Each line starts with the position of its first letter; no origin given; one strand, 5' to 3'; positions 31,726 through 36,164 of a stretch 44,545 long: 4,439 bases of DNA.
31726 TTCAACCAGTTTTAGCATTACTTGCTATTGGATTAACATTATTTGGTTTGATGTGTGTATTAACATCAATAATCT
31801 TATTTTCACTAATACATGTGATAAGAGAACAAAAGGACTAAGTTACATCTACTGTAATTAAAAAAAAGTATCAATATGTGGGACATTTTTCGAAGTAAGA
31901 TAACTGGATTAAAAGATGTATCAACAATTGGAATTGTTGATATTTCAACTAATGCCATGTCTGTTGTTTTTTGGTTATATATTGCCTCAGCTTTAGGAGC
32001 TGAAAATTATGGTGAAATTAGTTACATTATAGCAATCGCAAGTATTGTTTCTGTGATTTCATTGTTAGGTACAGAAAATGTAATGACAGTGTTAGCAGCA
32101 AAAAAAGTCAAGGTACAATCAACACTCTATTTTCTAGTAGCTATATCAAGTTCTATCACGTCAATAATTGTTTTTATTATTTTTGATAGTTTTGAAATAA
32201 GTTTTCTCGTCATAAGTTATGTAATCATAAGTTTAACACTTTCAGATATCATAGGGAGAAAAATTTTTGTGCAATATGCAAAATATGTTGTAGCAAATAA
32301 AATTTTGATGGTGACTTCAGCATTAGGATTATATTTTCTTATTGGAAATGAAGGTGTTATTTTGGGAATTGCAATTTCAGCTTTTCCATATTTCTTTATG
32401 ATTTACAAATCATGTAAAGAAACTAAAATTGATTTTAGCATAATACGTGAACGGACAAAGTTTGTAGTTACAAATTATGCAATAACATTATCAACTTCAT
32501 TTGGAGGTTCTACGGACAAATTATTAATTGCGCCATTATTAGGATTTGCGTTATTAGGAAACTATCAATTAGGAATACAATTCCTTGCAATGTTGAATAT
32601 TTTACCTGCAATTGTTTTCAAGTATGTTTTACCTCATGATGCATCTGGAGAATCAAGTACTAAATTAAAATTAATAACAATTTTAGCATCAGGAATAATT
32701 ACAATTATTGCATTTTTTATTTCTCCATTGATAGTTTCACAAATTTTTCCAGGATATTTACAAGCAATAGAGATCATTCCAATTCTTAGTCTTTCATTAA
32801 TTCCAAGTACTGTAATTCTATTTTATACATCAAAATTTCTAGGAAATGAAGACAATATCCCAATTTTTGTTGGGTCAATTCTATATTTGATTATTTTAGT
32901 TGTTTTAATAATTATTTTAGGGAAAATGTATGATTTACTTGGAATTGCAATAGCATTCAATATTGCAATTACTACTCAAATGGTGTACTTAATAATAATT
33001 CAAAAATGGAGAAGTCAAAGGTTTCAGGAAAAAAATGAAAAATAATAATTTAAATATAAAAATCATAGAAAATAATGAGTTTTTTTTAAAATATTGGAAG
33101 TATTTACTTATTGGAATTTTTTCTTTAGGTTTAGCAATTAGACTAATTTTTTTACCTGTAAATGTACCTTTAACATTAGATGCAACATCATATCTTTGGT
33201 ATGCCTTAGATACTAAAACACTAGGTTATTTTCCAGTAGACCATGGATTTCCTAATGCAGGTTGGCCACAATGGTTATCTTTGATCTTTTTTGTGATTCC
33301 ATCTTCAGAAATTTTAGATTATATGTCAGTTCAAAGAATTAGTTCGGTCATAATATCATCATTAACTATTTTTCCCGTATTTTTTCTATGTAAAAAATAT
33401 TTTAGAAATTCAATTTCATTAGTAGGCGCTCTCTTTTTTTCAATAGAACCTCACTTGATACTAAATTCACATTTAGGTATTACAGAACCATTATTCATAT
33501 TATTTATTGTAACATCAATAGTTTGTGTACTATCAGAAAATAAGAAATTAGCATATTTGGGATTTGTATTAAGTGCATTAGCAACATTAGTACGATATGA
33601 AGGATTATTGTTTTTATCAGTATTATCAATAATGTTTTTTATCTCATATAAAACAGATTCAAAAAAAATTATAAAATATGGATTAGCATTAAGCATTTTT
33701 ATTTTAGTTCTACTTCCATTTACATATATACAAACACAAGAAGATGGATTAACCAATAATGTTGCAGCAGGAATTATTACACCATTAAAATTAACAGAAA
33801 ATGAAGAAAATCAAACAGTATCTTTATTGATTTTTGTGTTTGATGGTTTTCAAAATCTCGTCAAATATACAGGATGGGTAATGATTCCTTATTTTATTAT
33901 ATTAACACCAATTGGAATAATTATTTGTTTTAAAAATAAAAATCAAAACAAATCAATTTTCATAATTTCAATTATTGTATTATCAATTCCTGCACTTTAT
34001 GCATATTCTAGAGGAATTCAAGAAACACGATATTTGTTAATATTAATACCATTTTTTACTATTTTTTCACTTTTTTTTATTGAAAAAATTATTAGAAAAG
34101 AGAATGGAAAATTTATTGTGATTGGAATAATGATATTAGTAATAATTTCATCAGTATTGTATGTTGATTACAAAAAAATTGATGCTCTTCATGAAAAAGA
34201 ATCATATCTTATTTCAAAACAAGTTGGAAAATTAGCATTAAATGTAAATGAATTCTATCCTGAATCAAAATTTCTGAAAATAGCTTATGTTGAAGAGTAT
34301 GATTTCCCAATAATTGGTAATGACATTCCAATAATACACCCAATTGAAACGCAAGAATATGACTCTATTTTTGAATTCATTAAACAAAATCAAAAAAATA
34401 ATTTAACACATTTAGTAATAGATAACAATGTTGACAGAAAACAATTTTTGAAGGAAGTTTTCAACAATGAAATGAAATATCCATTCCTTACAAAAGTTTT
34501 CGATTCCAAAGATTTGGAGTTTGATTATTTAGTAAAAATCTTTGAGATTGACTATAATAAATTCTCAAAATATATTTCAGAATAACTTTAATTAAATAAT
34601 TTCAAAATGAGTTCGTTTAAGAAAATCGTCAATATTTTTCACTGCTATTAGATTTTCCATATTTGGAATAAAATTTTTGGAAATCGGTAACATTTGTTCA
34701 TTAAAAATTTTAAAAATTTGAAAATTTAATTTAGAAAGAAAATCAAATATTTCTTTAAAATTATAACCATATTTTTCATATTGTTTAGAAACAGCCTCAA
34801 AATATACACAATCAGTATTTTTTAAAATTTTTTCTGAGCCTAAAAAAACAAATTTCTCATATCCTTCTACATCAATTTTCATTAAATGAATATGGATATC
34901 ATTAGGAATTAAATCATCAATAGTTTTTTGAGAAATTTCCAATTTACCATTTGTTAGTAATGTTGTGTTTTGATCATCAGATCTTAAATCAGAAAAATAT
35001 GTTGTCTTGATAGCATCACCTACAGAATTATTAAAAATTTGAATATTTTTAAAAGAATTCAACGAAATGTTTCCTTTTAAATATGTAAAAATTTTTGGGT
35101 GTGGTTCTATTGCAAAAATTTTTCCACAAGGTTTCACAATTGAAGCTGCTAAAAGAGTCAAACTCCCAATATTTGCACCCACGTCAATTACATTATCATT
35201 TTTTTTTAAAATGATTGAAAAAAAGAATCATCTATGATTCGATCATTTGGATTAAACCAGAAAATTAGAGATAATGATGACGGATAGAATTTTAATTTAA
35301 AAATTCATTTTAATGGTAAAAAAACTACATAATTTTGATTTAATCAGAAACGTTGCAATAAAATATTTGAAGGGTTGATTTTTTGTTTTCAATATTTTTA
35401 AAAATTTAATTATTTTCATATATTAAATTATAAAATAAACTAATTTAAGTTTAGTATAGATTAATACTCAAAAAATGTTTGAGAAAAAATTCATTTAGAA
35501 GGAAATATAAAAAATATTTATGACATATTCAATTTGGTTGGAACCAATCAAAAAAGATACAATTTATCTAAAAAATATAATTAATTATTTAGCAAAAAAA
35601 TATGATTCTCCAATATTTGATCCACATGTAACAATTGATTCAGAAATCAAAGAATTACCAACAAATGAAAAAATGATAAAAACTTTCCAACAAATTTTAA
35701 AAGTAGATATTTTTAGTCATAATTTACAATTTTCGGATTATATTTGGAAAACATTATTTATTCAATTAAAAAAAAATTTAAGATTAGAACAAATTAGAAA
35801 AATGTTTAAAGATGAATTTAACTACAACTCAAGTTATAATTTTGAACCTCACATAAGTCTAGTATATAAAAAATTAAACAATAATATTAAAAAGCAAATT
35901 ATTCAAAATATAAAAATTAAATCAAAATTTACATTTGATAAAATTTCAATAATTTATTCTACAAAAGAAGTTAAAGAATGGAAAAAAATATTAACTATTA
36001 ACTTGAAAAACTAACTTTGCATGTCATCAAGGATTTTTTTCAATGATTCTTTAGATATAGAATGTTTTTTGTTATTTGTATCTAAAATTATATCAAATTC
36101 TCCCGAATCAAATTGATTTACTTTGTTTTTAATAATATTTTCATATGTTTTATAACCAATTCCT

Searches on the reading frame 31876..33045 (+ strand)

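Call 8: search_protein_families(library=pfam, proteins=[window:31876-33045:+], max_evalue=0.001)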
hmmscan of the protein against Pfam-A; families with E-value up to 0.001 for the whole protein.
window:31876-33045:+ (389 aa): 1 family
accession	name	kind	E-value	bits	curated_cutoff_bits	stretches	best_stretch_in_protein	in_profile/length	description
PF01943.22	Polysacc_synt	-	1.2e-06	28.6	28.2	0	12-243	2-257/274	Polysaccharide biosynthesis protein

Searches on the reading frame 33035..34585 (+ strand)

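Call 8: search_protein_families(library=pfam, proteins=[window:33035-34585:+], max_evalue=0.001)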
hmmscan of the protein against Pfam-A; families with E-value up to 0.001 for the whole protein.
window:33035-34585:+ (516 aa): 2 families
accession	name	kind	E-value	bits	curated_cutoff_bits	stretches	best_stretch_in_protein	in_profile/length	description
PF02366.24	PMT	-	9.7e-06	25.7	22.7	1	96-231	82-232/245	Dolichyl-phosphate-mannose-protein mannosyltransferase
PF13231.12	PMT_2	-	1.5e-05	25.7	26.1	1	99-230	23-158/160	Dolichyl-phosphate-mannose-protein mannosyltransferase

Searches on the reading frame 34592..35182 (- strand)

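Call 8: search_protein_families(library=pfam, proteins=[window:34592-35182:-], max_evalue=0.001)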
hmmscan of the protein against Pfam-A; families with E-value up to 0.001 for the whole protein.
window:34592-35182:- (196 aa): 2 families
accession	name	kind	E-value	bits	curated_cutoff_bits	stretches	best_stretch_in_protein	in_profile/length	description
PF05050.19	Methyltransf_21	-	2e-17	64.3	22.7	1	2-155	3-172/173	Methyltransferase FkbM domain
PF02475.24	TRM5-TYW2_MTfase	-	0.00064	20.2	28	1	1-47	43-88/164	TRM5/TYW2 methyltransferase domain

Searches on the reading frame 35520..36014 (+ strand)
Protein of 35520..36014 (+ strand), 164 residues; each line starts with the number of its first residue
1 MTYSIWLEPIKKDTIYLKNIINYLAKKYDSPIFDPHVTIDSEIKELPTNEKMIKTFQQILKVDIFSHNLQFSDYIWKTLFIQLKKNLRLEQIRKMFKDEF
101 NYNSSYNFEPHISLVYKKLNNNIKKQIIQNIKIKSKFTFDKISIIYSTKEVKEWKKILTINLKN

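Call 8: search_protein_families(library=pfam, proteins=[window:35520-36014:+], max_evalue=0.001)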
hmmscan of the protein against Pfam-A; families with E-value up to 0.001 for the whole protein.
window:35520-36014:+ (164 aa): 2 families
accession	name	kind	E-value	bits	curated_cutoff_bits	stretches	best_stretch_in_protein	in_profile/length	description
PF07823.17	CPDase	-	5.5e-10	39.7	21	1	1-156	1-175/199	Cyclic phosphodiesterase-like protein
PF13563.12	2_5_RNA_ligase2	-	6.2e-05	23.5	27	0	78-146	73-147/152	2'-5' RNA ligase superfamily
